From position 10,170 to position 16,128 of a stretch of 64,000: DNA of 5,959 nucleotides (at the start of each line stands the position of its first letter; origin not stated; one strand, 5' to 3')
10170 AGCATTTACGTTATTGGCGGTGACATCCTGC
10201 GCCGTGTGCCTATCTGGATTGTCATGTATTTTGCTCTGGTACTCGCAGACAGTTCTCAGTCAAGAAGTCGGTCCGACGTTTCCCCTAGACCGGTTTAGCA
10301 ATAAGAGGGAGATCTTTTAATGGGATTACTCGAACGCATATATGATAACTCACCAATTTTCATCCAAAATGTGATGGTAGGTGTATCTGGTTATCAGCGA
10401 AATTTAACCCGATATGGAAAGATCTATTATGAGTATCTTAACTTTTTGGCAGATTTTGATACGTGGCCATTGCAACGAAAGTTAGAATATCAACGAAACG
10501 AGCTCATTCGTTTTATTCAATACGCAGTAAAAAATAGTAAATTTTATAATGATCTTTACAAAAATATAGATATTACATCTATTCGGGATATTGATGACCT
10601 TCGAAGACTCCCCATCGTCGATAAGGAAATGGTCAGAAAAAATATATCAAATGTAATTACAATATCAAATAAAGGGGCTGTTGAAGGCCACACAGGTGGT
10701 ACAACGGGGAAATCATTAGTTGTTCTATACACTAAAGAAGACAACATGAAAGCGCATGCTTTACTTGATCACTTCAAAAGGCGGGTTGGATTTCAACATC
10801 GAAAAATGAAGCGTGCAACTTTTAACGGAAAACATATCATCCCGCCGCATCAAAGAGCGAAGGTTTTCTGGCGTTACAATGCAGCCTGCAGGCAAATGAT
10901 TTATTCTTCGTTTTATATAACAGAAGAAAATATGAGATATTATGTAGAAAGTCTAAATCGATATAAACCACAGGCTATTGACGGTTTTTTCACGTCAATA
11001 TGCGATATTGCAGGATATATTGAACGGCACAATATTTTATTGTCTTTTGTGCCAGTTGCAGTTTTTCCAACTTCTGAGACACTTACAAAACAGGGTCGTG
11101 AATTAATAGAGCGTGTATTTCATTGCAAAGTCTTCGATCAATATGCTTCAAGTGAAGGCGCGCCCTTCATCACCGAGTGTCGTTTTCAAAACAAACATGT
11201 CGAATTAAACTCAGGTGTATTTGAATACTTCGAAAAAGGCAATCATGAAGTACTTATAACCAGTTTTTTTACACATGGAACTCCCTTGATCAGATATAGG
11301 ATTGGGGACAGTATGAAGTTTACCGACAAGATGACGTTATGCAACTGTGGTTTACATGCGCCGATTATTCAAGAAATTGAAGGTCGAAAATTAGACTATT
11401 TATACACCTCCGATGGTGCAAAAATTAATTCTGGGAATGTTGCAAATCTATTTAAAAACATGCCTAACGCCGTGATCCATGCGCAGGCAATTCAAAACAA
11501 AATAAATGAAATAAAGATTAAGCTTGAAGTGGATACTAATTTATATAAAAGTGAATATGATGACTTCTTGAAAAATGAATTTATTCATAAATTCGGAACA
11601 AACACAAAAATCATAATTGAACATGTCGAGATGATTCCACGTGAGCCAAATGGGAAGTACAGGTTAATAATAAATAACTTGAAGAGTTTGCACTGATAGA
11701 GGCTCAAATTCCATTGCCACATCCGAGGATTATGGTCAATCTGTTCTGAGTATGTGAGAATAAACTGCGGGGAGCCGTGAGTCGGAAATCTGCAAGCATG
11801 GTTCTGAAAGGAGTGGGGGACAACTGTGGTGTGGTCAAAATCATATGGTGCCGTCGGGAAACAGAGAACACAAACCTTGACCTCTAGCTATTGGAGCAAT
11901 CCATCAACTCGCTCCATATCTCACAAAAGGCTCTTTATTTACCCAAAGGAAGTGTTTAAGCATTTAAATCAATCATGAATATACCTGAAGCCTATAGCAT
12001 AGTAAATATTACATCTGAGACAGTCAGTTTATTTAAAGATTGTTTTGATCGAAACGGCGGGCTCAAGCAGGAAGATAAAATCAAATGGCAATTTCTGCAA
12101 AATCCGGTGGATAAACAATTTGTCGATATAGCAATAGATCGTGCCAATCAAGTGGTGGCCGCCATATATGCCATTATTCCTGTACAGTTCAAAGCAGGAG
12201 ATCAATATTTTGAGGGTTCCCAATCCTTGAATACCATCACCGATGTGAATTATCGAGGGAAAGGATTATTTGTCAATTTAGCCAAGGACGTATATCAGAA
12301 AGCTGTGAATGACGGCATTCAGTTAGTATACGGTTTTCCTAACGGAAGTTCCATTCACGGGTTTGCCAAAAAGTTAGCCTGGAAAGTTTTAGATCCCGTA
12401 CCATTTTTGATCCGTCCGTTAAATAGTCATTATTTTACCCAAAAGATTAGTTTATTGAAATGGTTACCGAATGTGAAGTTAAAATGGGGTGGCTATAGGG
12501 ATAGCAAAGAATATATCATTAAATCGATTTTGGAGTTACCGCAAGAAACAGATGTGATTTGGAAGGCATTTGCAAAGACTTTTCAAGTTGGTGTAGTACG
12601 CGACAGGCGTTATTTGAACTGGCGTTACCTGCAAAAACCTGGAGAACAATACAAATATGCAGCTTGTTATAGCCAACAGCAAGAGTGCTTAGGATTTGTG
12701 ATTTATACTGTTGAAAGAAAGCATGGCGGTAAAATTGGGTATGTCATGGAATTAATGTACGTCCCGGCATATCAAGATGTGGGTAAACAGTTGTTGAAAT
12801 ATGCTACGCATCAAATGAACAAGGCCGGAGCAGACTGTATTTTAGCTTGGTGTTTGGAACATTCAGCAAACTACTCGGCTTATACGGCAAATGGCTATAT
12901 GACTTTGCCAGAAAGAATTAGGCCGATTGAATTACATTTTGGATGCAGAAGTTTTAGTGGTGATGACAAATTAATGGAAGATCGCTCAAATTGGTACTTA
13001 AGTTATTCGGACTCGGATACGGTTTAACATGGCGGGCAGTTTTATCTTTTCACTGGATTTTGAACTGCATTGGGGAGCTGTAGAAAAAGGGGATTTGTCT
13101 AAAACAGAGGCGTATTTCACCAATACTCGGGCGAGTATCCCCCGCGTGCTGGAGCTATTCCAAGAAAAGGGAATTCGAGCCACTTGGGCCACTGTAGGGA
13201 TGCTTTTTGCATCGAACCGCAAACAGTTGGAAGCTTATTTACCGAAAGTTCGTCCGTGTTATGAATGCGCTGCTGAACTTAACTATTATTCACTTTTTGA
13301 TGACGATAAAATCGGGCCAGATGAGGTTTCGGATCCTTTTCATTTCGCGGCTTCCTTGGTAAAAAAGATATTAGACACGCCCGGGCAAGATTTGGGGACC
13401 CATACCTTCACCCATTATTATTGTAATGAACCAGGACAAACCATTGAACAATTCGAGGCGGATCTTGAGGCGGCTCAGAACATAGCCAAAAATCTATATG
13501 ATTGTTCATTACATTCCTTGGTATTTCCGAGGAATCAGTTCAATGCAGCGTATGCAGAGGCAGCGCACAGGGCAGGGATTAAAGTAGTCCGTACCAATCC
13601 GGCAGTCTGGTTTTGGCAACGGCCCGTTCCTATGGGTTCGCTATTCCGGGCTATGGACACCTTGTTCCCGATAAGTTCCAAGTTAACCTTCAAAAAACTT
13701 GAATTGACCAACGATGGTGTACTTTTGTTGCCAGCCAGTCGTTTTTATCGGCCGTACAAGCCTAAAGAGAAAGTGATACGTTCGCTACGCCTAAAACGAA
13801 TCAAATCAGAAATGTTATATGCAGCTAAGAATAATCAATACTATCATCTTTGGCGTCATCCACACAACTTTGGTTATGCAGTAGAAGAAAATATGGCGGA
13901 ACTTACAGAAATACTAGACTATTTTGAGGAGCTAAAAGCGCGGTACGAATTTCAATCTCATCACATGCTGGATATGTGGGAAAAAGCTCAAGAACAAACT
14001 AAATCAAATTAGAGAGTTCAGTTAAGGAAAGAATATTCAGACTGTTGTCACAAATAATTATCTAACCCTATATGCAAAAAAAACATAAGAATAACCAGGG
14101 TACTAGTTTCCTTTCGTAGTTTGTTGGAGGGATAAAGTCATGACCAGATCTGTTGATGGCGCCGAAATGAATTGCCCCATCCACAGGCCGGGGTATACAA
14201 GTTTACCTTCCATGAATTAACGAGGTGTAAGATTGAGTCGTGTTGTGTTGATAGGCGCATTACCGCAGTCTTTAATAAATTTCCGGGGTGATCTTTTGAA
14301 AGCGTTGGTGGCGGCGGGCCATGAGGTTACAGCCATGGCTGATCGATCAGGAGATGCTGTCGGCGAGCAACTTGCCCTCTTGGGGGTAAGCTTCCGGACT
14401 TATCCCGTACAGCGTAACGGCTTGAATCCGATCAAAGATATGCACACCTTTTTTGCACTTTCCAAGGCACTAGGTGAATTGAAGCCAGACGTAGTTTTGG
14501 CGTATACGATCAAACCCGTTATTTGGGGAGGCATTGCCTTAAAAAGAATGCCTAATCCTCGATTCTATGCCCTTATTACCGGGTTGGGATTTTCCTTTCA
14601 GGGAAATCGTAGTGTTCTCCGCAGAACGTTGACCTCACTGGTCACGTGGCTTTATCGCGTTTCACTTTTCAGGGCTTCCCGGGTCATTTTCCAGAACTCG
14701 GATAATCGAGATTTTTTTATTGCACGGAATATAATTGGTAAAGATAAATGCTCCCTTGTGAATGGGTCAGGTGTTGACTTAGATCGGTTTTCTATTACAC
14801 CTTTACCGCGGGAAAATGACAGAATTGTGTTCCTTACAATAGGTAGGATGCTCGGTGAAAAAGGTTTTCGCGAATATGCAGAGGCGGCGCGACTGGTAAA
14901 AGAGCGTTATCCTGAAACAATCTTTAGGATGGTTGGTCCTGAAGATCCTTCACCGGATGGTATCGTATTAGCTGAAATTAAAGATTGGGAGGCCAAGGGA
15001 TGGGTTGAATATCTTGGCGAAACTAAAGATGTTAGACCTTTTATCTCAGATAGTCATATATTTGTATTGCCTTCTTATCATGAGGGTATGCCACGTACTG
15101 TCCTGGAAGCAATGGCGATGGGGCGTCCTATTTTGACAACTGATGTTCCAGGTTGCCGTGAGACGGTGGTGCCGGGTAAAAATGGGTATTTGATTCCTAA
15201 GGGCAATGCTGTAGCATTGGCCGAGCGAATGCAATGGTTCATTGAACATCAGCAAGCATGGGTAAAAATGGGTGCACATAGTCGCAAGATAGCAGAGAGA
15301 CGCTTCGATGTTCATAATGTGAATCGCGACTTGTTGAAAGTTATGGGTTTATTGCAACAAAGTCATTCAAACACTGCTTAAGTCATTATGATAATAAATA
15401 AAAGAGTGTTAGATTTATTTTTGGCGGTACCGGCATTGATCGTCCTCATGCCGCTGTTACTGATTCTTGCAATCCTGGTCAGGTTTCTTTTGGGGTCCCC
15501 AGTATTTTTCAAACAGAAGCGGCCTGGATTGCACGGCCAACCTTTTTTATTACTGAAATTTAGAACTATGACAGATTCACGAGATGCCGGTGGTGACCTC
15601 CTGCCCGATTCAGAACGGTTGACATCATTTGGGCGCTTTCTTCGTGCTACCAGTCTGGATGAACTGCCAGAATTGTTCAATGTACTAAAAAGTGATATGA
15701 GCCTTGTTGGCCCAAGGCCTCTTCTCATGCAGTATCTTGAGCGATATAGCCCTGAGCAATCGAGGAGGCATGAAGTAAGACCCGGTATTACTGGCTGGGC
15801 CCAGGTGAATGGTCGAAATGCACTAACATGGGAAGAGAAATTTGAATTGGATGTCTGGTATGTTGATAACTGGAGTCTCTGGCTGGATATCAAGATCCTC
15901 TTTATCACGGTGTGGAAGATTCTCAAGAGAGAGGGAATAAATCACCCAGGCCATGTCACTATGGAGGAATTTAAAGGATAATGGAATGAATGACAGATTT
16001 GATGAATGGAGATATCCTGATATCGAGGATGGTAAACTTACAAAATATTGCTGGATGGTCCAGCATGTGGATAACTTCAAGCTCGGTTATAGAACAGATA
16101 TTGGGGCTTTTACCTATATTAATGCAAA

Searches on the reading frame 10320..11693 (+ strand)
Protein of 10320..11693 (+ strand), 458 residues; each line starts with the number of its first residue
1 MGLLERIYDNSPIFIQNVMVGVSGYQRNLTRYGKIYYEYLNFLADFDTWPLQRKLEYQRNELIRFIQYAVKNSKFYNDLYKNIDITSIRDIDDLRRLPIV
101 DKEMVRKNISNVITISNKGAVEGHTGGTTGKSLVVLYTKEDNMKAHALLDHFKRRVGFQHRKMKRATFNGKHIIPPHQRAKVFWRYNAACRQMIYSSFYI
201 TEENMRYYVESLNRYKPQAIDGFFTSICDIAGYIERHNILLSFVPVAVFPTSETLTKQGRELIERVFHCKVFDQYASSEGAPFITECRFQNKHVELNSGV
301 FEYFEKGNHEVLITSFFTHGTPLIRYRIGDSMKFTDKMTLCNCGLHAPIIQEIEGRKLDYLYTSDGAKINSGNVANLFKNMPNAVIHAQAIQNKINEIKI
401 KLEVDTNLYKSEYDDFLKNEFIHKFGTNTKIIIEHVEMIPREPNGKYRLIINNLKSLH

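Call 19: search_protein_families(library=pfam, proteins=[window:10320-11693:+], max_evalue=0.001)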
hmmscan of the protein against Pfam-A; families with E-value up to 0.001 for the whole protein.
window:10320-11693:+ (458 aa): 0 families

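Call 30: search_protein_families(library=ncbifam, proteins=[window:10320-11693:+], max_evalue=0.001)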
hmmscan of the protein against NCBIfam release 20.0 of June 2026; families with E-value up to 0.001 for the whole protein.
window:10320-11693:+ (458 aa): 7 families
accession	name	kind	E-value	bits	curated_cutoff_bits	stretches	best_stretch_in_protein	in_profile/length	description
NF045666.1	DVU1553_fam_AMP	equivalog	4.1e-26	91.9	300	1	56-356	25-330/331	DVU_1553 family AMP-dependent CoA ligase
NF053551.1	FlxY_rubin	equivalog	5.6e-26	91.2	520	2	54-142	9-100/424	flexirubin biosynthesis putative acyl-CoA ligase FlxY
TIGR02304.1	aden_form_hyp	equivalog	5.5e-16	58.6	251.9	1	186-423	157-396/430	F390 synthetase-related protein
NF041878.1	paak_haloarch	equivalog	4.1e-15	55.3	700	2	56-141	15-104/427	phenylacetate--CoA ligase PaaK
TIGR02155.1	PA_CoA_ligase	equivalog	9.5e-12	44.1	646.3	1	52-141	6-99/422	phenylacetate--CoA ligase PaaK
TIGR03335.1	F390_ftsA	equivalog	7.6e-10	38.1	458.7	1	60-109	19-71/445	coenzyme F390 synthetase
NF041217.1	BagE_FevW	exception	1.8e-06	27.2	800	1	247-384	196-337/424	bagremycin/ferroverdin synthetase BagE/FevW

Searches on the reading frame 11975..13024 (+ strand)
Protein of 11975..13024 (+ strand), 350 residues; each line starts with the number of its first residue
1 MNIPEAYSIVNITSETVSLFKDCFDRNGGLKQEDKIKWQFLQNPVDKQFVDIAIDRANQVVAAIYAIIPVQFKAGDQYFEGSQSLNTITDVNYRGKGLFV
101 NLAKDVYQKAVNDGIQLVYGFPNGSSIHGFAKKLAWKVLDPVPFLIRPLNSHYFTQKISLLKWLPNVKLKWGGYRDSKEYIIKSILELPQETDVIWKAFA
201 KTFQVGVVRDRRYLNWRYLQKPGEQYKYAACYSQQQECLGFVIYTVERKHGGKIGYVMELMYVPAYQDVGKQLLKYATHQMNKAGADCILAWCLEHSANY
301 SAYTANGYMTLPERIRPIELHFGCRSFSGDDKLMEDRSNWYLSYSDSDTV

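Call 19: search_protein_families(library=pfam, proteins=[window:11975-13024:+], max_evalue=0.001)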
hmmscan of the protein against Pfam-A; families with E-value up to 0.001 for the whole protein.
window:11975-13024:+ (350 aa): 2 families
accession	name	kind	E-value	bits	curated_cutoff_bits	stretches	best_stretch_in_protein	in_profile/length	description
PF13527.13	Acetyltransf_9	-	3.3e-08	34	25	1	15-126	12-115/127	Acetyltransferase (GNAT) domain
PF00583.31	Acetyltransf_1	-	5.9e-06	27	20.7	0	213-297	24-103/116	Acetyltransferase (GNAT) family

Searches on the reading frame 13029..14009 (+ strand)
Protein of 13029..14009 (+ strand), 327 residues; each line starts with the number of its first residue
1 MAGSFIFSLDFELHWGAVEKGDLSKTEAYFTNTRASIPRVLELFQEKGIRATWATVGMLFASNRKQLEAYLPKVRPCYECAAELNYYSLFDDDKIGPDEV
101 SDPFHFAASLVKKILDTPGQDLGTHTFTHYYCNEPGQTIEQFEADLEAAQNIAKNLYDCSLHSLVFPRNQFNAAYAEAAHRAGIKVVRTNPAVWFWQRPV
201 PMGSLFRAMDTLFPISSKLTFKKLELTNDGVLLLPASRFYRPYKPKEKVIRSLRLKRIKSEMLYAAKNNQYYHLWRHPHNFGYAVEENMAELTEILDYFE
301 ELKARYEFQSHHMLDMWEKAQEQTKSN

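Call 19: search_protein_families(library=pfam, proteins=[window:13029-14009:+], max_evalue=0.001)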
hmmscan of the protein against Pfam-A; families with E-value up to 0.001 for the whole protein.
window:13029-14009:+ (327 aa): 1 family
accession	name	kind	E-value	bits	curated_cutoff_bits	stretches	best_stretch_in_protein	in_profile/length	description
PF01522.26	Polysacc_deac_1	-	9.4e-09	35.7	23.1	1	35-187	19-124/124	Polysaccharide deacetylase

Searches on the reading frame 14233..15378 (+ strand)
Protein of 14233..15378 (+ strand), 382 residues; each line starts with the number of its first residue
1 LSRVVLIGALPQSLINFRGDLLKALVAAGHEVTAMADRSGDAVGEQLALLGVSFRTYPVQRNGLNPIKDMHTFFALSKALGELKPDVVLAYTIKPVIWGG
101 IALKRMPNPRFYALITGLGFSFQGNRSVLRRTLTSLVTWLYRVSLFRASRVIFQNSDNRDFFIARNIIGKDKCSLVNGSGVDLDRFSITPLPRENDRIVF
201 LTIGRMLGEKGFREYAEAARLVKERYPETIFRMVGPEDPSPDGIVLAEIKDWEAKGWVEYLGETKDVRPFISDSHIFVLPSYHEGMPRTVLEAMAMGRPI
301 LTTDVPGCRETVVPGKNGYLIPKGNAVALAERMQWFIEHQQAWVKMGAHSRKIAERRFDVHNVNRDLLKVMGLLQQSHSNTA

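Call 20: search_protein_families(library=pfam, proteins=[window:14233-15378:+], max_evalue=0.001)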
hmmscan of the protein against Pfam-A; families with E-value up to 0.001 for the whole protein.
window:14233-15378:+ (382 aa): 7 families
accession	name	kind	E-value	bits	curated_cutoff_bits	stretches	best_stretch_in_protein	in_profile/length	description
PF13692.12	Glyco_trans_1_4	-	1.2e-30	107.1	27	1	199-338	3-141/142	Glycosyl transferases group 1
PF00534.26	Glycos_transf_1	-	7.9e-30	104.1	26.4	1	192-351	10-170/172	Glycosyl transferases group 1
PF13439.12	Glyco_transf_4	-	3.9e-10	40.5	28.5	1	20-185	10-170/170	Glycosyltransferase Family 4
PF13579.12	Glyco_trans_4_4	-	1.9e-09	38.5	29.7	1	20-166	9-146/158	Glycosyl transferase 4-like domain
PF13477.12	Glyco_trans_4_2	-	2.7e-06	28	23.4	1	24-155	19-139/139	Glycosyl transferase 4-like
PF20706.3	GT4-conflict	-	1.4e-05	24.7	26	1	191-310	191-318/385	Family 4 Glycosyltransferase in conflict systems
PF13524.12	Glyco_trans_1_2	-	4.2e-05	24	25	1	225-368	12-143/144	Glycosyl transferase-like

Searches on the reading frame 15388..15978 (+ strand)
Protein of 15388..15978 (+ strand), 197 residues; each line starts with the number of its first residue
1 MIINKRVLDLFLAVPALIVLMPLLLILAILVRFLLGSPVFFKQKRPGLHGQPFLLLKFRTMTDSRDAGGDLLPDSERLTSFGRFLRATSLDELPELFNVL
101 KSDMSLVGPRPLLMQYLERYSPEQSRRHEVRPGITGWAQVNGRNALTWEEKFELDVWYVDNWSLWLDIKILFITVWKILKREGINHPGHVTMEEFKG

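Call 20: search_protein_families(library=pfam, proteins=[window:15388-15978:+], max_evalue=0.001)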
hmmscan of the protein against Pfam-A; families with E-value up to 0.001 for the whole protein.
window:15388-15978:+ (197 aa): 1 family
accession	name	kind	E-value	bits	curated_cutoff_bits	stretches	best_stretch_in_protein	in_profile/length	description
PF02397.22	Bac_transf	-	2e-67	226.6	27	1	5-180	1-179/179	Bacterial sugar transferase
